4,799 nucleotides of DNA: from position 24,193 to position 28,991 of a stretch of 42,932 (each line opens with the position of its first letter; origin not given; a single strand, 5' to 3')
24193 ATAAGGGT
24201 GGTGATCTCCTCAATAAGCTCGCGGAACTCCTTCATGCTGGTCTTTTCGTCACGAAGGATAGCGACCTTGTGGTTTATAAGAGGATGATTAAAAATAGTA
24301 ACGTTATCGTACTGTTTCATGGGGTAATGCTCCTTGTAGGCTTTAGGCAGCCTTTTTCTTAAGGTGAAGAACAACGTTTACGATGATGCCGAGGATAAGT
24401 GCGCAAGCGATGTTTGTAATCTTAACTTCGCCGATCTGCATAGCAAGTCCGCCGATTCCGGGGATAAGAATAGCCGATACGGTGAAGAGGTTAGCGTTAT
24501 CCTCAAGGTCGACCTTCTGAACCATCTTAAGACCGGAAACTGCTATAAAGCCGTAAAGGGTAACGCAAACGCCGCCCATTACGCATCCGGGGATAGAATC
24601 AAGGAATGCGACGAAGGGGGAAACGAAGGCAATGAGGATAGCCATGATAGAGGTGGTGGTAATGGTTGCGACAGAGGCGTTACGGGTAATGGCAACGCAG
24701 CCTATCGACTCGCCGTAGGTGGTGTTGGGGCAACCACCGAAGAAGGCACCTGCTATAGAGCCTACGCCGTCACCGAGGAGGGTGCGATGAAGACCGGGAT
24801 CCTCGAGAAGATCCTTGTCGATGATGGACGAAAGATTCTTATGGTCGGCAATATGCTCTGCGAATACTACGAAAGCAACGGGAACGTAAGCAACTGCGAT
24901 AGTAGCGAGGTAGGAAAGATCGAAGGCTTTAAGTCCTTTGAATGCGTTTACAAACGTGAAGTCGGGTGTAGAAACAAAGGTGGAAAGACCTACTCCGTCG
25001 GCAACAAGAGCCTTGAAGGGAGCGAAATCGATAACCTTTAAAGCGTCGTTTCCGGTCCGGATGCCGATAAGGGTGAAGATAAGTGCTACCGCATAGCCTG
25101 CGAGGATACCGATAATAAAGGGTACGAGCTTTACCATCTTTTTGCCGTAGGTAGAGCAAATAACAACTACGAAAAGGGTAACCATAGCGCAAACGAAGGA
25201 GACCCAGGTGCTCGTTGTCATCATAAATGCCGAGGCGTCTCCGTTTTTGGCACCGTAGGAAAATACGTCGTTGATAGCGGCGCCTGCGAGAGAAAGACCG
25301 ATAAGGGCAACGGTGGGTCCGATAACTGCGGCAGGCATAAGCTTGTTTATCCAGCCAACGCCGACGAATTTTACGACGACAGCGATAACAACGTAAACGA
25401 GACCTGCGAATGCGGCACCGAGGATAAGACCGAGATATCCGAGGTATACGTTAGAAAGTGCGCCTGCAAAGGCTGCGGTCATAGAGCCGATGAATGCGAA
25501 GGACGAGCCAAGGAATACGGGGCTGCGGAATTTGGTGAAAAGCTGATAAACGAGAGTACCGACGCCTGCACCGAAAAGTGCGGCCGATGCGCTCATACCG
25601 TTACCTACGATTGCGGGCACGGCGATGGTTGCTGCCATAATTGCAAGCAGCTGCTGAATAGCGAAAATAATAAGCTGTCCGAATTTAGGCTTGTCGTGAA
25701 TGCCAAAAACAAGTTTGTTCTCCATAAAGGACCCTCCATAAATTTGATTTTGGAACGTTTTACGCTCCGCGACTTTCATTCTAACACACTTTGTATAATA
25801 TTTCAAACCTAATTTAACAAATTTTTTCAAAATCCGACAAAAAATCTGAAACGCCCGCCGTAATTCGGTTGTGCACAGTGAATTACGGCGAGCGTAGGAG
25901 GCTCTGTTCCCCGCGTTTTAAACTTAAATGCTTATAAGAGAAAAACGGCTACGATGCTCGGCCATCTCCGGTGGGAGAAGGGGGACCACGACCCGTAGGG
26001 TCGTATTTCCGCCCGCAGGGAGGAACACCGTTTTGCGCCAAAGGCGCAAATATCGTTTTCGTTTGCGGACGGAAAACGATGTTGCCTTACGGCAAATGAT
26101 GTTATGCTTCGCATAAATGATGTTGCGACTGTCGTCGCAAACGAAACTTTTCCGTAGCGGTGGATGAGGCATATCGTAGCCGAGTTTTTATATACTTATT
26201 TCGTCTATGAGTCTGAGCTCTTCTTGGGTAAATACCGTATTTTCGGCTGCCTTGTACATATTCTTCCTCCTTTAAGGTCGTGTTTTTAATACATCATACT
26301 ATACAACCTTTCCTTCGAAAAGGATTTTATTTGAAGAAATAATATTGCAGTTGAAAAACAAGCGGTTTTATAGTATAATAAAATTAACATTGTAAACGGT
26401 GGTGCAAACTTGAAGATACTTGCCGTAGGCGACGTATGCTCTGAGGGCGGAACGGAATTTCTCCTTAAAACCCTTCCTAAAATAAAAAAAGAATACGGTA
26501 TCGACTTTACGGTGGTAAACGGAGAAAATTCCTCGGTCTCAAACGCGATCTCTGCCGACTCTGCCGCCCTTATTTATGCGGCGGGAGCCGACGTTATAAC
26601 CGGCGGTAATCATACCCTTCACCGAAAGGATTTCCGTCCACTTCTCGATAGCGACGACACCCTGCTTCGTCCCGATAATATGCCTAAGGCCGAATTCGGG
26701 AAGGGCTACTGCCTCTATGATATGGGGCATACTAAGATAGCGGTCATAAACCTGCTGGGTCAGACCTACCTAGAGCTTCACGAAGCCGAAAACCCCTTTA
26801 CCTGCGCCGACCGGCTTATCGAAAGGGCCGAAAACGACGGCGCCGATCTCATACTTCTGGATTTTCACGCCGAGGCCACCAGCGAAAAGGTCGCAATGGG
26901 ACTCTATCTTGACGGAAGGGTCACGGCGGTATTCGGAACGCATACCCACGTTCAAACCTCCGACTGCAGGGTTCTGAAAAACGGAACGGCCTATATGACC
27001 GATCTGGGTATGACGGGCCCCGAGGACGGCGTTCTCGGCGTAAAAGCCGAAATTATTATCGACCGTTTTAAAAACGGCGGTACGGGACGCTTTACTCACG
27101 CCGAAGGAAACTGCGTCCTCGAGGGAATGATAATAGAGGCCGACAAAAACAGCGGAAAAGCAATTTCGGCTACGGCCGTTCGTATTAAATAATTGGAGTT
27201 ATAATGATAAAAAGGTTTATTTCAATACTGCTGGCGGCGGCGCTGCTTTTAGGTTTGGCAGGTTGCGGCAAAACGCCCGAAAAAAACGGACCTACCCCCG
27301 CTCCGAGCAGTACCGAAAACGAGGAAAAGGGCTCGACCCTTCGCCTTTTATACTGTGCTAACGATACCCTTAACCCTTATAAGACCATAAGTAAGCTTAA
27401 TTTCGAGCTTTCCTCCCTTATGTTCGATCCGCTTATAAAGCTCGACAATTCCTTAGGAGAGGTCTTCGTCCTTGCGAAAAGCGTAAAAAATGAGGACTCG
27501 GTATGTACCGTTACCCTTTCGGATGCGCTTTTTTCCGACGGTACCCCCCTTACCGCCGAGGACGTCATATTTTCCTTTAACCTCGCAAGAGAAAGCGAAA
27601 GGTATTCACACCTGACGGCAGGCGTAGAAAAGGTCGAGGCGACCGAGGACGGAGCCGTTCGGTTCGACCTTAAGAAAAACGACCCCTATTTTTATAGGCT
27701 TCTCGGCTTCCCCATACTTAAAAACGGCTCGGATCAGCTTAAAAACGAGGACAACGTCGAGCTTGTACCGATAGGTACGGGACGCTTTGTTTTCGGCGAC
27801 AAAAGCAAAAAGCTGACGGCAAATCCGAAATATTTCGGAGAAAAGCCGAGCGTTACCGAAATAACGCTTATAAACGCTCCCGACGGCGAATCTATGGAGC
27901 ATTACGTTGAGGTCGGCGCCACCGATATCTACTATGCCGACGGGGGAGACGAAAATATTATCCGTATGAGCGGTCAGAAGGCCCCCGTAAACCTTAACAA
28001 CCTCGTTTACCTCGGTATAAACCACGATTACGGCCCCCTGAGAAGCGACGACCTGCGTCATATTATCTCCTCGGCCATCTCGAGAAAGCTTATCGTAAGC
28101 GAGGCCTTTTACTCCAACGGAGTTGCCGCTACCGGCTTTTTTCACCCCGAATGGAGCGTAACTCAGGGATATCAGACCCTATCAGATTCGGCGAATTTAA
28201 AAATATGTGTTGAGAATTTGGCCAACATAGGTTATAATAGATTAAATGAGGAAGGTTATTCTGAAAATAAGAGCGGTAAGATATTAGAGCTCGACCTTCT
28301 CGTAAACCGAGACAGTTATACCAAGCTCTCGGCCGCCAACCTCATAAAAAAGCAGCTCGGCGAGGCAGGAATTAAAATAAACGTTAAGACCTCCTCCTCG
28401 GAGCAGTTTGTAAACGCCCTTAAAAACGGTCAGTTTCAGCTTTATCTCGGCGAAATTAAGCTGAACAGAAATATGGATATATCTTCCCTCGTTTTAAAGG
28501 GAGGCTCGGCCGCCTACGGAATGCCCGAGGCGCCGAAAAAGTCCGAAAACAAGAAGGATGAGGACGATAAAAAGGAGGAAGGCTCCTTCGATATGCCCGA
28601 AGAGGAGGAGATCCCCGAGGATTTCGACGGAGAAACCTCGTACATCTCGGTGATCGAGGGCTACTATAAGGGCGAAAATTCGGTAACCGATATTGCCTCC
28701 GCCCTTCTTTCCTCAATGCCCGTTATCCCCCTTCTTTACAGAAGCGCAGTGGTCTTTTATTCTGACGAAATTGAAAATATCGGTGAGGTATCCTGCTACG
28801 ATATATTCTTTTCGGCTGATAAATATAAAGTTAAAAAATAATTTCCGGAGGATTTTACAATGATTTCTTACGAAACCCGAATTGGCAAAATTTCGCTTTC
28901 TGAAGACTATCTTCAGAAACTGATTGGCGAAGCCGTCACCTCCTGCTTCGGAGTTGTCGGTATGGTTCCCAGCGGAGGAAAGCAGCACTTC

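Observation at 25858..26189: Hairpin array sharing a 95-nt block (92/95 identical) with the 17.9-kb array; substitutions avoid the stems and the array is closed by a terminator-like helix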

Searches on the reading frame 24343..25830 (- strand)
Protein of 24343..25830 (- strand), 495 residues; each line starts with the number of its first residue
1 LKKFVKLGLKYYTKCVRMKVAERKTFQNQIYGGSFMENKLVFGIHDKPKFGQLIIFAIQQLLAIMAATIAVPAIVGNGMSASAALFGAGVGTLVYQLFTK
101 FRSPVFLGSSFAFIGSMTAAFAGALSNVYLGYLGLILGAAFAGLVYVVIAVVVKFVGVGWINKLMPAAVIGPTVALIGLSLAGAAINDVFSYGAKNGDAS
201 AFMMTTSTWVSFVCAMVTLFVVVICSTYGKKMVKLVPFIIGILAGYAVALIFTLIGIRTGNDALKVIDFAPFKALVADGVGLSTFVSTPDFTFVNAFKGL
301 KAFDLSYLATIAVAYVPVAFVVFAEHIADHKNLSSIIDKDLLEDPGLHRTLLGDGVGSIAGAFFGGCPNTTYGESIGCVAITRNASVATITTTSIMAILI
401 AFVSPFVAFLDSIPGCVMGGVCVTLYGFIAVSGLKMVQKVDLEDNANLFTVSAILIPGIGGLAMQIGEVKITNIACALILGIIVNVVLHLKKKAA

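Call 12: search_protein_families(library=pfam, proteins=[window:24343-25830:-])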
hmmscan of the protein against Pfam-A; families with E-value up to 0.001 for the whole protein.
window:24343-25830:- (495 aa): 1 family
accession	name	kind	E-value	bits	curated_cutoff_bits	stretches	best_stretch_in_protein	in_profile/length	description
PF00860.26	Xan_ur_permease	-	9.8e-73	245.5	27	1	51-463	1-385/389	Permease family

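Call 46: find_homologous_proteins(query=window:24343-25725:-, max_evalue=1e-100)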
Query window:24343-25725:- (460 aa): 8000 proteins with E <= 1e-100 among 8000 candidates; the best 120 are listed.
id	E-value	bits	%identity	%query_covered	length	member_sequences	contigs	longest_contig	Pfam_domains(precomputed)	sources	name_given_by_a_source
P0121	4.9e-284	960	100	100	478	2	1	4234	PF00860.27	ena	-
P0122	4.3e-279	944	97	100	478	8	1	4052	PF00860.27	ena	-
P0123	4.5e-261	884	91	99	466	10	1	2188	PF00860.27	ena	-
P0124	7.7e-256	867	88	100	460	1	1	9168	PF00860.27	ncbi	-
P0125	1.2e-254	863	87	100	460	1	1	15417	PF00860.27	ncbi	-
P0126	3.3e-246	835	85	100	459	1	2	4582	PF00860.27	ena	-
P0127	8.2e-246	834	85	100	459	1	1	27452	PF00860.27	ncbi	-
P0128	8.5e-246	834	84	100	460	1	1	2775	PF00860.27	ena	-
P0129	2.0e-244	830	85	100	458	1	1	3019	PF00860.27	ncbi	-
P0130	2.8e-244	829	84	100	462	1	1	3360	PF00860.27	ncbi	-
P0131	3.6e-244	829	84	100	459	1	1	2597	PF00860.27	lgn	-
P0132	2.9e-243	826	84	100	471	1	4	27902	PF00860.27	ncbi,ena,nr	ncbi:MAG: uracil-xanthine permease [Clostridia bacterium]|nr:uracil-xanthine permease [Clostridia ba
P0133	4.7e-243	825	83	100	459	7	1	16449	PF00860.27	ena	-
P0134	5.2e-243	825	84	99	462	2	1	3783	PF00860.27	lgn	-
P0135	8.8e-243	824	84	100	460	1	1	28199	PF00860.27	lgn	-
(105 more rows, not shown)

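Call 47: find_encoding_contigs(protein=P0121, flank=3000, max_places=4)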
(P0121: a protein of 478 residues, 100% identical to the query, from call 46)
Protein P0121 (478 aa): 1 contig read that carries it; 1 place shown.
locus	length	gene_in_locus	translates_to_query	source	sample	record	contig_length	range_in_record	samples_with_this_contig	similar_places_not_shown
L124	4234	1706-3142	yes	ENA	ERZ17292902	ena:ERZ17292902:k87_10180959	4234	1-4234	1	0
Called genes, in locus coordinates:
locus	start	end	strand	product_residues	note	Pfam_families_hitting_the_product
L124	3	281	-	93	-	?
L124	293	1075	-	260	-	PF00149:Metallophos, PF13277:YmdB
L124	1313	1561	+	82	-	-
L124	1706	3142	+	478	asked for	PF00860:Xan_ur_permease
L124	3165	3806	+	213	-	PF14681:UPRTase, PF00156:Pribosyltran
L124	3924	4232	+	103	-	?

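Call 48: find_encoding_contigs(protein=P0122, flank=3000, max_places=4)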
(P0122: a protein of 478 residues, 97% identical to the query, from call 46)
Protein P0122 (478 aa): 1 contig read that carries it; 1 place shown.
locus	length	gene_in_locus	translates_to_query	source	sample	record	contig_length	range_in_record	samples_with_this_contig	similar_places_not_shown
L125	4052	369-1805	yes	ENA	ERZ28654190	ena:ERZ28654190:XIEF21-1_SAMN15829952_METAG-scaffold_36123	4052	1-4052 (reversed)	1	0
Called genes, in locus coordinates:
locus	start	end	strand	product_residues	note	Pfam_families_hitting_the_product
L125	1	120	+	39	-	?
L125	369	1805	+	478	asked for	PF00860:Xan_ur_permease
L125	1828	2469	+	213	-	PF14681:UPRTase, PF00156:Pribosyltran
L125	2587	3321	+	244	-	PF02592:Vut_1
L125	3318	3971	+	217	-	PF00106:adh_short, PF13561:adh_short_C2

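Call 49: find_encoding_contigs(protein=P0124, flank=3000, max_places=4)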
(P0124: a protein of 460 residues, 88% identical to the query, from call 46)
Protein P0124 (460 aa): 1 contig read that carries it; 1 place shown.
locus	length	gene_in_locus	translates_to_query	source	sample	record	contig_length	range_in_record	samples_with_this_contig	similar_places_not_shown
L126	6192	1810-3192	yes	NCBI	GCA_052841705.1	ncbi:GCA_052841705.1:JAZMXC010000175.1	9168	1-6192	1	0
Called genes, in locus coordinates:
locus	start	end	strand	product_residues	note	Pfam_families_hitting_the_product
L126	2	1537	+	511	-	?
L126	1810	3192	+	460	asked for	PF00860:Xan_ur_permease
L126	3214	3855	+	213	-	PF14681:UPRTase, PF00156:Pribosyltran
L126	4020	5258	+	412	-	PF01120:Alpha_L_fucos, PF14871:GHL6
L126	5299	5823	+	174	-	-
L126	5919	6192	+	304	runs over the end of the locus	PF01261:AP_endonuc_2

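Call 50: find_encoding_contigs(protein=P0125, flank=3000, max_places=4)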
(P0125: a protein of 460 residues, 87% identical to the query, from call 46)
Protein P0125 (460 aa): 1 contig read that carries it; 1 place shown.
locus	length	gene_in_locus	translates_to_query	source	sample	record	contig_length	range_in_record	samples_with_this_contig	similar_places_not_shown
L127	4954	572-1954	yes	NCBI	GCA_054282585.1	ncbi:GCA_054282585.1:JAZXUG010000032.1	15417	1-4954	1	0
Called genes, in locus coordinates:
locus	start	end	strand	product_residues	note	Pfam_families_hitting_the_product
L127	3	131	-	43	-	?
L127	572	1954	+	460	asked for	PF00860:Xan_ur_permease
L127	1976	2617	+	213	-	PF14681:UPRTase, PF00156:Pribosyltran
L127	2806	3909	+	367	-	PF04909:Amidohydro_2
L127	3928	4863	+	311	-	PF16126:DUF4838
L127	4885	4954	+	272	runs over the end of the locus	PF02811:PHP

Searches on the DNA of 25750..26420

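Call 7: search_rna_families(source=window, start=25750, end=26420, threshold=evalue, max_evalue=10, show_alignments=3)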
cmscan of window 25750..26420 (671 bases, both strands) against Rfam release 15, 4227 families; matches with E-value up to 10: 6.
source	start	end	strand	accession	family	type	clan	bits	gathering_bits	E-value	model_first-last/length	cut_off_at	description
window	25793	25902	+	RF02905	sRNA41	Gene; sRNA;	-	18.3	45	2.7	1-113/113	no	Archaeal Small RNA 41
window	26263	26379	+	RF04318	idnO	Cis-reg;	-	17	100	5.8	1-206/206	no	idnO ncRNA motif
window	26153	26222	+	RF00054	SNORD25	Gene; snRNA; snoRNA; CD-box;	CL00049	16.5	39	1.6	1-87/87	no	Small nucleolar RNA SNORD25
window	26000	26080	+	RF03457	MIR173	Gene; miRNA;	-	16.3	70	2.9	1-102/102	no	MIR173 microRNA precursor family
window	25851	25895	+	RF00733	mir-296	Gene; miRNA;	-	14.8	66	5.7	16-65/79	no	mir-296 microRNA precursor family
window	25849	25901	-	RF04211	MIR5185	Gene; miRNA;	-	14.4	101.7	8.6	1-111/111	no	MIR5185 microRNA precursor family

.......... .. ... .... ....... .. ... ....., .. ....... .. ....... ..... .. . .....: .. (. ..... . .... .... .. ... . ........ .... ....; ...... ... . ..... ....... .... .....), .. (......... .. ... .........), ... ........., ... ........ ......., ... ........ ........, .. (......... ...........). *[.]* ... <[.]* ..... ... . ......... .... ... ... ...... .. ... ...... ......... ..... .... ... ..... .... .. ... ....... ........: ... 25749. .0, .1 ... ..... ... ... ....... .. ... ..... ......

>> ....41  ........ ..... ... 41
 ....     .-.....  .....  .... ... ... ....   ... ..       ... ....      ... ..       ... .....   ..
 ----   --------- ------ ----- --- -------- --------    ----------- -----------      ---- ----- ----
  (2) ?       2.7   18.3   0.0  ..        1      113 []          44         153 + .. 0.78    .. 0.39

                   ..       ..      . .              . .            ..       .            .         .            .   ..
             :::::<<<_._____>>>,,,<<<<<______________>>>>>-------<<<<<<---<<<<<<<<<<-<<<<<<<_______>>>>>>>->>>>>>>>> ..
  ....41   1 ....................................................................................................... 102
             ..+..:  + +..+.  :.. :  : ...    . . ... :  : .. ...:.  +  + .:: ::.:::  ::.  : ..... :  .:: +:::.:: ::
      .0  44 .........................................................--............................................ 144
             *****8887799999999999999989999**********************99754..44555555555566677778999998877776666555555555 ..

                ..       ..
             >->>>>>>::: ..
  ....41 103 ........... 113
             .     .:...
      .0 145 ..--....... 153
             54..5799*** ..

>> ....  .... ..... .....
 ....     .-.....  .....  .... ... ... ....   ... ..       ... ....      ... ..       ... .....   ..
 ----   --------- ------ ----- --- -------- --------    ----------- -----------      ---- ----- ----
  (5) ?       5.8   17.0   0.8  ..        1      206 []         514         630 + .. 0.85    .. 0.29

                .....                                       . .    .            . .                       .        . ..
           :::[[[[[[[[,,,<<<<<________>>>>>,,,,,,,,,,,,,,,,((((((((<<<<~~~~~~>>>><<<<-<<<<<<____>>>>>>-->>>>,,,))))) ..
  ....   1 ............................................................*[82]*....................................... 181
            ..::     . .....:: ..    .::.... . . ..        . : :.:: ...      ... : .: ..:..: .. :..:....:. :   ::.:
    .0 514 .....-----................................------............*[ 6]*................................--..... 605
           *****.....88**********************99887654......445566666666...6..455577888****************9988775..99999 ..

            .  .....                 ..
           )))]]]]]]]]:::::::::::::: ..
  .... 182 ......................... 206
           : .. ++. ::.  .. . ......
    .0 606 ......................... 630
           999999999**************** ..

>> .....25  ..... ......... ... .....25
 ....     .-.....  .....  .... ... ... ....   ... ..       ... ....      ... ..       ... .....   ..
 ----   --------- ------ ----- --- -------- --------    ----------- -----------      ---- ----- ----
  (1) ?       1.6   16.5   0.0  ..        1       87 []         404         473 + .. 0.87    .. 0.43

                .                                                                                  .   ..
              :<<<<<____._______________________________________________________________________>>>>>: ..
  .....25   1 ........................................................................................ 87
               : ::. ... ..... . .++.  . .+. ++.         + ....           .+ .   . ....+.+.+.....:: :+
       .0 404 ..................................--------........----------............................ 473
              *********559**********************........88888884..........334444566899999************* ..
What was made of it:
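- On Gut-1 RNA (RF01706): No Gut-1 hit was found in 25750-26420, even at E <= 10 (call 7).
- Closest known: Gut-1 RNA motif. Different: The Rfam model gives no hit on 25750-26420 even at E <= 10 (call 7).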

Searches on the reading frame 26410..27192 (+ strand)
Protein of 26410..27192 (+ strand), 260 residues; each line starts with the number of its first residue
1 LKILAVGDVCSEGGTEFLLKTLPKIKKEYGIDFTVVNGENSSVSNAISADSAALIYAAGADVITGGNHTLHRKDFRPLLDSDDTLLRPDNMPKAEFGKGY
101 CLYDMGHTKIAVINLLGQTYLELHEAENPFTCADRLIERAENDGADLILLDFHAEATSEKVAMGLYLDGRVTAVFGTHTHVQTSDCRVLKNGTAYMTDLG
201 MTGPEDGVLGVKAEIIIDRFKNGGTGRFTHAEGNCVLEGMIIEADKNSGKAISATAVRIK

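Call 12: search_protein_families(library=pfam, proteins=[window:26410-27192:+])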
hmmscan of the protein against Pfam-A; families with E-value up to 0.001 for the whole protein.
window:26410-27192:+ (260 aa): 2 families
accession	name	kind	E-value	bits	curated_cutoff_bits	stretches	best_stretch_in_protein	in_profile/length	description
PF13277.11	YmdB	-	1.9e-91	306.3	27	1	4-255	1-251/253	YmdB-like protein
PF00149.33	Metallophos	-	1.1e-11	45.9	21.5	1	1-181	1-190/191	Calcineurin-like phosphoesterase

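Call 33: find_homologous_proteins(query=window:26410-27192:+, max_evalue=1e-60)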
Query window:26410-27192:+ (260 aa): 2977 proteins with E <= 1e-60 among 8000 candidates; the best 120 are listed.
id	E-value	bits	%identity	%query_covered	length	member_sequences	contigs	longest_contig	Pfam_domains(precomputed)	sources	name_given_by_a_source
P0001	2.0e-166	570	98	100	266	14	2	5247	PF13277.12,PF00149.34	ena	-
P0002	1.0e-160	551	94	100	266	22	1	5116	PF13277.12,PF00149.34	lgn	-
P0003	1.1e-142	492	83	100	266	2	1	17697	PF13277.12,PF00149.34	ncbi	-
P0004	9.0e-140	482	86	100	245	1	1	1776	PF13277.12,PF00149.34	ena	-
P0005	1.5e-137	475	79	100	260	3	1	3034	PF13277.12,PF00149.34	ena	-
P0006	2.6e-134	465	84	94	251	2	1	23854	PF13277.12,PF00149.34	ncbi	-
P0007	1.7e-133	462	84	94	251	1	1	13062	PF13277.12,PF00149.34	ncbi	-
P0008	8.2e-117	407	68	100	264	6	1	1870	PF13277.12,PF00149.34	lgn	-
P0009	2.1e-116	406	69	100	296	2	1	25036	PF13277.12,PF00149.34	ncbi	-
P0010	3.8e-116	405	71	100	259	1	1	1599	PF13277.12,PF00149.34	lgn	-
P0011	6.5e-116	404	69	100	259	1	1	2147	PF13277.12,PF00149.34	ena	-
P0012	2.3e-115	403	70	100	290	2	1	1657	PF13277.12,PF00149.34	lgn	-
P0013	2.3e-115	403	68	99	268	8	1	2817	PF13277.12,PF00149.34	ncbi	-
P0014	1.9e-114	400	70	100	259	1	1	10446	PF13277.12,PF00149.34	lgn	-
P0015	4.3e-114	398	71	97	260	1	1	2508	PF13277.12,PF00149.34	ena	-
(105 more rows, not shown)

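Call 34: find_encoding_contigs(protein=P0001, flank=3000, max_places=4)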
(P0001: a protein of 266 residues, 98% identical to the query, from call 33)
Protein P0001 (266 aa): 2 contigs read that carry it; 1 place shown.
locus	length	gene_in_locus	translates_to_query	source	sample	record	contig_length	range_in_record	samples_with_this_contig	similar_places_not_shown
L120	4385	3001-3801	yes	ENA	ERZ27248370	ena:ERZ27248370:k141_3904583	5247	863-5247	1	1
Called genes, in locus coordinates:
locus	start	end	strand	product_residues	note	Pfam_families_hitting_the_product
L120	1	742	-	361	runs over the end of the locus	PF04346:EutH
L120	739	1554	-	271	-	PF02811:PHP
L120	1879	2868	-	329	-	PF00248:Aldo_ket_red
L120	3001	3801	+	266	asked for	PF00149:Metallophos, PF13277:YmdB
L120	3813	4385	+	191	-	?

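Call 35: find_encoding_contigs(protein=P0002, flank=3000, max_places=4)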
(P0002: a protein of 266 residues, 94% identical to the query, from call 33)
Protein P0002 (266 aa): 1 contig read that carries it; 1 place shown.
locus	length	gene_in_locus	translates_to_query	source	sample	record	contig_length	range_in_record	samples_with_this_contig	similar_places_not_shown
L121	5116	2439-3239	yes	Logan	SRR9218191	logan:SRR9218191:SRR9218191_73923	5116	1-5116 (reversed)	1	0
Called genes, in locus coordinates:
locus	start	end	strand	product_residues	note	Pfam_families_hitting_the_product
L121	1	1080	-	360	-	?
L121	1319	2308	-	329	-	PF00248:Aldo_ket_red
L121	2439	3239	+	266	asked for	PF00149:Metallophos, PF13277:YmdB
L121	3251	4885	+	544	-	PF00496:SBP_bac_5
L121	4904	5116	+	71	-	?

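Call 36: find_encoding_contigs(protein=P0003, flank=3000, max_places=4)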
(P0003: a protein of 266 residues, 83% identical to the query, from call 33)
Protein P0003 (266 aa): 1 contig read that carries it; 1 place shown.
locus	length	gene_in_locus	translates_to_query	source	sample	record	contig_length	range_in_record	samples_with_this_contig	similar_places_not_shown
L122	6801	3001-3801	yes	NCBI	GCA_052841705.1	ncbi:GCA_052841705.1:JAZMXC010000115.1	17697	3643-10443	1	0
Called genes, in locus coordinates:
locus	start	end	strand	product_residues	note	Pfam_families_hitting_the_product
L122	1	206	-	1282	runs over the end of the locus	?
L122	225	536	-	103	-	-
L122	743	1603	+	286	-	PF02311:AraC_binding (weak), PF00165:HTH_AraC, PF12833:HTH_18, PF00165:HTH_AraC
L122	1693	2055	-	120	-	PF02452:PemK_toxin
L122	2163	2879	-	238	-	PF01048:PNP_UDP_1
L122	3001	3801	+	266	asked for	PF00149:Metallophos, PF13277:YmdB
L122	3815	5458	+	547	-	PF00496:SBP_bac_5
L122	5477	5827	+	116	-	PF03780:Asp23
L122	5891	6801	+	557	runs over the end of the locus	PF02734:Dak2, PF21645:FakA-like_M, PF13684:FakA-like_C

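Call 37: find_encoding_contigs(protein=P0006, flank=3000, max_places=4)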
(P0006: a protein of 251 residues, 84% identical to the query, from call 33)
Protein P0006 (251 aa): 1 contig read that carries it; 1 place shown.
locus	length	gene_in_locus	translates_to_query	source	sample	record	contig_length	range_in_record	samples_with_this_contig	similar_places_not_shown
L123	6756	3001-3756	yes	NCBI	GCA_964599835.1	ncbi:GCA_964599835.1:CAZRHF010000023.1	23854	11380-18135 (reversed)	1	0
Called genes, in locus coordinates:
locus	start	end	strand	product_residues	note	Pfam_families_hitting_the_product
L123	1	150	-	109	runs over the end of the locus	-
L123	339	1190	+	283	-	PF02311:AraC_binding (weak), PF00165:HTH_AraC, PF12833:HTH_18, PF00165:HTH_AraC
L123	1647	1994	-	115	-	PF02452:PemK_toxin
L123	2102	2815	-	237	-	PF01048:PNP_UDP_1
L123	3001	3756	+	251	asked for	PF00149:Metallophos, PF13277:YmdB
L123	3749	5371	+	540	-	PF00496:SBP_bac_5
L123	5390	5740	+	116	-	PF03780:Asp23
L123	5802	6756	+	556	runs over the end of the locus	PF02734:Dak2, PF21645:FakA-like_M, PF13684:FakA-like_C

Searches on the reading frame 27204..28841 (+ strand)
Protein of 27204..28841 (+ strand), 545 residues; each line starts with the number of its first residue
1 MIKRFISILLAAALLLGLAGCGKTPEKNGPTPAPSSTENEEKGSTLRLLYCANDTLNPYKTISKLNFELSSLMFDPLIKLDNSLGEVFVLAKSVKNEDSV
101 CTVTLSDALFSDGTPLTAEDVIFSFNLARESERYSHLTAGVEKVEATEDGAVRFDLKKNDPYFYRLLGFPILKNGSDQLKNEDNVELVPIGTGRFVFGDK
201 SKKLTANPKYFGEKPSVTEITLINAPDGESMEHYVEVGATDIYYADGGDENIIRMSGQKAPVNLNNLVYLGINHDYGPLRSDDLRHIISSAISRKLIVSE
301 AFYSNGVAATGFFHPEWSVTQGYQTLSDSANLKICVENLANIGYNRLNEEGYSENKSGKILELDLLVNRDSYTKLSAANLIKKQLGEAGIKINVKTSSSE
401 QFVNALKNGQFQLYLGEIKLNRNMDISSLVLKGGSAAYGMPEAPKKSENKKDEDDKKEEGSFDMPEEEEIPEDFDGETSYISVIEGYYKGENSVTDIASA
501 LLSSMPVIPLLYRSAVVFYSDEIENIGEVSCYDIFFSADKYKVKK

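Call 12: search_protein_families(library=pfam, proteins=[window:27204-28841:+])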
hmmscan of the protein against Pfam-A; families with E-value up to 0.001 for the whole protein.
window:27204-28841:+ (545 aa): 1 family
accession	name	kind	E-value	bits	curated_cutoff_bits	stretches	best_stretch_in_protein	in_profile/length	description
PF00496.27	SBP_bac_5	-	5.3e-45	154.6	32.4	1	90-418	6-346/368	Bacterial extracellular solute-binding proteins, family 5 Middle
